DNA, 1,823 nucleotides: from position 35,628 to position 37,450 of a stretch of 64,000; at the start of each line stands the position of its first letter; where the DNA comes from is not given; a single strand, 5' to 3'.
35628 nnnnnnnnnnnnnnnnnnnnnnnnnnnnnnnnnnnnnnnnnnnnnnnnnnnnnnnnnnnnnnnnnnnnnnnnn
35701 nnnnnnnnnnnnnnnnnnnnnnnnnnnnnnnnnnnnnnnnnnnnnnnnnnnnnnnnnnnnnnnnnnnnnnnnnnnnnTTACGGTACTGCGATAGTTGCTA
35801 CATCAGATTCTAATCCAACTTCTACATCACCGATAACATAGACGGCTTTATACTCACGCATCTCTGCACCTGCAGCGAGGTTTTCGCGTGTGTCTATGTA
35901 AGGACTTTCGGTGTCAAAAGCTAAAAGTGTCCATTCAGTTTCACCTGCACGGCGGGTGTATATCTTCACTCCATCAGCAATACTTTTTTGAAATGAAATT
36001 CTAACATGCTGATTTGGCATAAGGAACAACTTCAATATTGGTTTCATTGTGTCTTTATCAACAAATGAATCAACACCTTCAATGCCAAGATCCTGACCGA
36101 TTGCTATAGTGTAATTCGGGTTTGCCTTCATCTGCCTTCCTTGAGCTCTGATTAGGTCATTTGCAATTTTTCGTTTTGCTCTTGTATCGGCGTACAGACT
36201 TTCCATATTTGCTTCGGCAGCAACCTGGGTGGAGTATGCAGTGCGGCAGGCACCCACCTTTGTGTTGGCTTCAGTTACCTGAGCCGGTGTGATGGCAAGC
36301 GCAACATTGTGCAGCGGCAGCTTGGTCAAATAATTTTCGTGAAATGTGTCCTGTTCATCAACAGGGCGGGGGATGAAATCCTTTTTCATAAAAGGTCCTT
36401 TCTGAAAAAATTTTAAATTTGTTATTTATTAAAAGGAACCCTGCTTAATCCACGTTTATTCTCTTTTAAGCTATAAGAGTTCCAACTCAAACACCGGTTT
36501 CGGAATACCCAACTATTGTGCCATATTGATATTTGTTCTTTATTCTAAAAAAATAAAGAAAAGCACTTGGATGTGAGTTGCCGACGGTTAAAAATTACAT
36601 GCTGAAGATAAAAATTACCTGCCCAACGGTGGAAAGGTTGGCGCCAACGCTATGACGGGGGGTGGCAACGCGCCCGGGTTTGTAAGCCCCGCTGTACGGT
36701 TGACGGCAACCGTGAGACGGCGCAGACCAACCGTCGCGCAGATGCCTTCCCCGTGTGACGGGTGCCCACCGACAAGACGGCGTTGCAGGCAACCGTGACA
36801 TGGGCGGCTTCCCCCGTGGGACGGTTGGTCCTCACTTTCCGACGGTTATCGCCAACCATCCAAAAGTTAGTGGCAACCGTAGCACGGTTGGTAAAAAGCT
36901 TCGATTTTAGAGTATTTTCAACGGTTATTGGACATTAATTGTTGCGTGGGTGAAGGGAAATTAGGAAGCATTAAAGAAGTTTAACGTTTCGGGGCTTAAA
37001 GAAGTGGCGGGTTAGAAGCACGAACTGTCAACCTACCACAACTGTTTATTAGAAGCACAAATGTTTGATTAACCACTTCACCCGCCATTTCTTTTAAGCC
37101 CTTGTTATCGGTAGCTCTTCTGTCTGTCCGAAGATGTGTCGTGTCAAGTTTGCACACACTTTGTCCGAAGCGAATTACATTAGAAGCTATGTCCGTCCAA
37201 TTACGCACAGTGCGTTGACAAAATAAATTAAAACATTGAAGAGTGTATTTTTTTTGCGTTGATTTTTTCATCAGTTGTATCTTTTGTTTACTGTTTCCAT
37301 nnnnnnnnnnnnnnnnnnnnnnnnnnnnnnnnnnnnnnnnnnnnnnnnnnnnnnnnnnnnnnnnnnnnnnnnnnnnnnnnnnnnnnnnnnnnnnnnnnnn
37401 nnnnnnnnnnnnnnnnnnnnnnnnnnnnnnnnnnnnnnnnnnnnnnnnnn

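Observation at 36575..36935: ~65% G+C non-coding block saturated with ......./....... heptamers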

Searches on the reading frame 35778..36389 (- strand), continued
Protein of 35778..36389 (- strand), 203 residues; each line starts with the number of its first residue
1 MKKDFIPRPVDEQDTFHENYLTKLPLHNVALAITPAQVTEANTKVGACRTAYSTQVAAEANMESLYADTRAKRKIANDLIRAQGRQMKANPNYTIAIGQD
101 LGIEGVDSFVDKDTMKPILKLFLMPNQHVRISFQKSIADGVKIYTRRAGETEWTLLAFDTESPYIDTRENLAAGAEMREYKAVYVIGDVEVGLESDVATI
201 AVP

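Call 100: find_encoding_contigs(protein=P0243, flank=6000, max_places=3)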
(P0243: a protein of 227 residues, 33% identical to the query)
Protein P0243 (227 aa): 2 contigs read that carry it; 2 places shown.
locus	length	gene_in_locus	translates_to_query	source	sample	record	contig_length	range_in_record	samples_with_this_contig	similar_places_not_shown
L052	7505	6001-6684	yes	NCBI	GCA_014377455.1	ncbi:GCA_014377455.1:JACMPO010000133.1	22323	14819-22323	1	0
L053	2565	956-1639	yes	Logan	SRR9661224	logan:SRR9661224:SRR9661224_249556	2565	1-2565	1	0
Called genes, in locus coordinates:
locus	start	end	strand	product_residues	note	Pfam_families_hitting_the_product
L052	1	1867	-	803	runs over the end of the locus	PF03176:MMPL, PF02460:Patched (weak), PF12349:Sterol-sensing (weak), PF03176:MMPL, PF00873:ACR_tran (weak)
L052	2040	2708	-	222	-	PF00072:Response_reg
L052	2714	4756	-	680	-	PF07719:TPR_2 (faint), PF13181:TPR_8 (faint), PF13424:TPR_12 (weak), PF07730:HisKA_3, PF02518:HATPase_c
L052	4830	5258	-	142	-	-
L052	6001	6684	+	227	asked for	-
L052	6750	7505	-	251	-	PF02518:HATPase_c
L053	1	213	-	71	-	?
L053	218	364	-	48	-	-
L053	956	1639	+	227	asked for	-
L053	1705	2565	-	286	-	?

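Call 101: find_encoding_contigs(protein=P0190, flank=6000, max_places=3)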
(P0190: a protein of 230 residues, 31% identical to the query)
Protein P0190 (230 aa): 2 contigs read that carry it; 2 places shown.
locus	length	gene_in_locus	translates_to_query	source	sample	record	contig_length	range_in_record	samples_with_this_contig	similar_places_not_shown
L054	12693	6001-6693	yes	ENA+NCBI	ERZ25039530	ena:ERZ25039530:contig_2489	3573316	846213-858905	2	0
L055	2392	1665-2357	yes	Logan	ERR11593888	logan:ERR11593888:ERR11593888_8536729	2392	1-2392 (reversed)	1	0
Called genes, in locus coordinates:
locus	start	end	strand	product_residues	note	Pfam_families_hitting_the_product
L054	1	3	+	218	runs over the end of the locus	-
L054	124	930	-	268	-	PF03958:Secretin_N (weak)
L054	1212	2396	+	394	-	PF25213:HVO_A0261_N (faint), PF12802:MarR_2 (weak), PF13412:HTH_24 (weak), PF13545:HTH_Crp_2 (faint), PF00480:ROK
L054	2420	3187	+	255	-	-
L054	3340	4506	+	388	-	PF01266:DAO, PF13450:NAD_binding_8 (weak)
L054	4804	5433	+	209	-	-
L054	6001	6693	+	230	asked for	-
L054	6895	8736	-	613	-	PF03160:Calx-beta, PF00932:LTD (faint)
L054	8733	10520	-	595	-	PF13884:Peptidase_S74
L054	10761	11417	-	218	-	PF13517:FG-GAP_3 (faint), PF01839:FG-GAP (faint), PF07593:UnbV_ASPIC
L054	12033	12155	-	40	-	PF01839:FG-GAP (weak), PF13517:FG-GAP_3 (weak)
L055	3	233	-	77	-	?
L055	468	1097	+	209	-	-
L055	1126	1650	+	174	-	-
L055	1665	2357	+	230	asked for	-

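Call 102: find_encoding_contigs(protein=P0245, flank=6000, max_places=3)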
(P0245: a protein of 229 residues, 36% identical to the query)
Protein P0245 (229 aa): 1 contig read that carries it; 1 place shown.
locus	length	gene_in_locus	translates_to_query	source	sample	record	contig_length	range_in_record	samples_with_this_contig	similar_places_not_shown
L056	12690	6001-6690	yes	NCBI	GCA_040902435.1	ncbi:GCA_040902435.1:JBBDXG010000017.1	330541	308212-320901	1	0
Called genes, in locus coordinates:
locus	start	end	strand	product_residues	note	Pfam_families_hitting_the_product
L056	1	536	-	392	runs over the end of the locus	PF00108:Thiolase_N, PF02803:Thiolase_C, PF22691:Thiolase_C_1 (faint)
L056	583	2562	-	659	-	-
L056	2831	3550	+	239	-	-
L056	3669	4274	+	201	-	-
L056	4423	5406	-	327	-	PF04471:Mrr_cat (weak)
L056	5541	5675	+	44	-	-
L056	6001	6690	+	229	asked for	-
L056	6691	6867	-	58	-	-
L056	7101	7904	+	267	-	-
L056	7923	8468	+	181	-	-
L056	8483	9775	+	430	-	-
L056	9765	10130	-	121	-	-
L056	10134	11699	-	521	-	PF03023:MurJ, PF01554:MatE (weak)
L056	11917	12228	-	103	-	PF00085:Thioredoxin, PF14595:Thioredoxin_9 (weak), PF13098:Thioredoxin_2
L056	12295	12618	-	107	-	PF00085:Thioredoxin, PF13098:Thioredoxin_2 (weak), PF13905:Thioredoxin_8 (faint)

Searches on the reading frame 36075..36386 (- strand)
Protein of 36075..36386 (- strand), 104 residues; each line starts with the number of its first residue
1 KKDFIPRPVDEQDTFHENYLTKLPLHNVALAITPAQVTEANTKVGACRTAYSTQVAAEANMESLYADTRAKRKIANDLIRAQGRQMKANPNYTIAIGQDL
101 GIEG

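Call 120: predict_structure(alignment_id=A6)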
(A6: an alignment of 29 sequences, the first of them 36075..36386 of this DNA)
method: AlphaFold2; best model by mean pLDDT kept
length: 104 residues; sequences in the alignment: 29
mean_pLDDT: 95.1   pTM: 0.61
mean pLDDT of the five models: 95.1, 94.6, 94.4, 94.1, 94.0
residues with pLDDT >= 90: 95; 70-90: 8; 50-70: 1; < 50: 0
segments of 3 or more residues with pLDDT < 50: none
pLDDT, mean of each block of 10 residues (from residue 1): 85 96 98 98 97 92 97 98 97 97 88
secondary structure, 60 per line:
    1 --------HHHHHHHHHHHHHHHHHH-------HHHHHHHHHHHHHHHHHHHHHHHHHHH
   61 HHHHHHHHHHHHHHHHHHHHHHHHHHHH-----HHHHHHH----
elements in order: H9-26 H34-88 H94-100

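Call 122: fold_search(model_id=the predicted structure, library=pdb)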
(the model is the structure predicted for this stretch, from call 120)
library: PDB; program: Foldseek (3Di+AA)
matches with E <= 10: 14; with E <= 0.001: 0
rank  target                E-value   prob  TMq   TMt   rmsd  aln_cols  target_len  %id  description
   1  9hlz_b                3.3e+00  0.23  0.36  0.11   4.1        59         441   12  Translational activators Aep1, Aep2 and Atp25 in complex with mRNA and the yeast mitochondrial ribosome (released 2025-12-17)
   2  2a9u_A                4.2e+00  0.15  0.33  0.26   6.4        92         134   13  Structure of the N-terminal domain of Human Ubiquitin carboxyl-terminal hydrolase 8 (USP8) (released 2005-08-16)
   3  2ehw_A                5.4e+00  0.18  0.37  0.34   4.3        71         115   18  Conserved hypothetical proteim (TTHB059) from Thermo thermophilus HB8 (released 2007-09-11)
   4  7te2                  7.3e+00  0.41  0.37  0.20   1.8        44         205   25  Crystal Structure of AerR from Rhodobacter capsulatus at 2.25 A. (released 2022-08-31)
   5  4uzx_MODEL_1_A        7.3e+00  0.21  0.30  0.44   3.0        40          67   10  High-resolution NMR structures of the domains of Saccharomyces cerevisiae Tho1 (released 2014-12-17)
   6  9hlz_RR               7.3e+00  0.21  0.30  0.11   4.2        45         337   13  Translational activators Aep1, Aep2 and Atp25 in complex with mRNA and the yeast mitochondrial ribosome (released 2025-12-17)
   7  4in3_B                8.2e+00  0.38  0.36  0.07   1.8        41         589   10  Crystal Structure of the Chs5-Bch1 Exomer Cargo Adaptor Complex (released 2013-03-06)
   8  4zi2_D                8.2e+00  0.08  0.19  0.17   7.4        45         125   18  BART-like domain of BARTL1/CCDC104 in complex with Arl3FL bound to GppNHp in P21 21 21 (released 2015-11-11)
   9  2ehw_C                8.8e+00  0.12  0.37  0.34   4.3        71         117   18  Conserved hypothetical proteim (TTHB059) from Thermo thermophilus HB8 (released 2007-09-11)
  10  6nyi_A                8.8e+00  0.08  0.38  0.40  11.4       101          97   13  Crystal structure of computationally designed protein XXA (released 2020-04-22)
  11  2zu6_B                9.3e+00  0.08  0.24  0.10   4.6        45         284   18  crystal structure of the eIF4A-PDCD4 complex (released 2009-02-24)
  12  5wd9                  9.9e+00  0.16  0.35  0.42   4.4        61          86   11  Crystal structure of Legionella pneumophila effector lpg2328 (released 2017-11-29)
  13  2zu6_E                9.9e+00  0.08  0.24  0.10   4.2        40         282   18  crystal structure of the eIF4A-PDCD4 complex (released 2009-02-24)
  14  9bln_p                9.9e+00  0.08  0.24  0.09   4.2        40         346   18  The structure of human Pdcd4 bound to the 40S-eIF4A-eIF3-eIF1 complex (released 2024-09-04)

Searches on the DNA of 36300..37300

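Call 8: search_rna_families(source=window, start=36300, end=37300, threshold=evalue, max_evalue=10, show_alignments=2)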
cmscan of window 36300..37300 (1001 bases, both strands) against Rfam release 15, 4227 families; matches with E-value up to 10: 3.
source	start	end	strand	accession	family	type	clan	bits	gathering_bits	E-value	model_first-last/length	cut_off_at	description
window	36992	37101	+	RF04258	mir-994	Gene; miRNA;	-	21.8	93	0.16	1-81/81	no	mir-994 microRNA precursor family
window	37196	37257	+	RF02074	STnc240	Gene; sRNA;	-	19.9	55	4.5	1-77/77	no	Enterobacterial sRNA STnc240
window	36639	36725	+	RF02637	EF0408_EF0409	Gene; sRNA;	-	10.6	440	4.8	1-412/412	no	Enterococcus sRNA EF0408_EF0409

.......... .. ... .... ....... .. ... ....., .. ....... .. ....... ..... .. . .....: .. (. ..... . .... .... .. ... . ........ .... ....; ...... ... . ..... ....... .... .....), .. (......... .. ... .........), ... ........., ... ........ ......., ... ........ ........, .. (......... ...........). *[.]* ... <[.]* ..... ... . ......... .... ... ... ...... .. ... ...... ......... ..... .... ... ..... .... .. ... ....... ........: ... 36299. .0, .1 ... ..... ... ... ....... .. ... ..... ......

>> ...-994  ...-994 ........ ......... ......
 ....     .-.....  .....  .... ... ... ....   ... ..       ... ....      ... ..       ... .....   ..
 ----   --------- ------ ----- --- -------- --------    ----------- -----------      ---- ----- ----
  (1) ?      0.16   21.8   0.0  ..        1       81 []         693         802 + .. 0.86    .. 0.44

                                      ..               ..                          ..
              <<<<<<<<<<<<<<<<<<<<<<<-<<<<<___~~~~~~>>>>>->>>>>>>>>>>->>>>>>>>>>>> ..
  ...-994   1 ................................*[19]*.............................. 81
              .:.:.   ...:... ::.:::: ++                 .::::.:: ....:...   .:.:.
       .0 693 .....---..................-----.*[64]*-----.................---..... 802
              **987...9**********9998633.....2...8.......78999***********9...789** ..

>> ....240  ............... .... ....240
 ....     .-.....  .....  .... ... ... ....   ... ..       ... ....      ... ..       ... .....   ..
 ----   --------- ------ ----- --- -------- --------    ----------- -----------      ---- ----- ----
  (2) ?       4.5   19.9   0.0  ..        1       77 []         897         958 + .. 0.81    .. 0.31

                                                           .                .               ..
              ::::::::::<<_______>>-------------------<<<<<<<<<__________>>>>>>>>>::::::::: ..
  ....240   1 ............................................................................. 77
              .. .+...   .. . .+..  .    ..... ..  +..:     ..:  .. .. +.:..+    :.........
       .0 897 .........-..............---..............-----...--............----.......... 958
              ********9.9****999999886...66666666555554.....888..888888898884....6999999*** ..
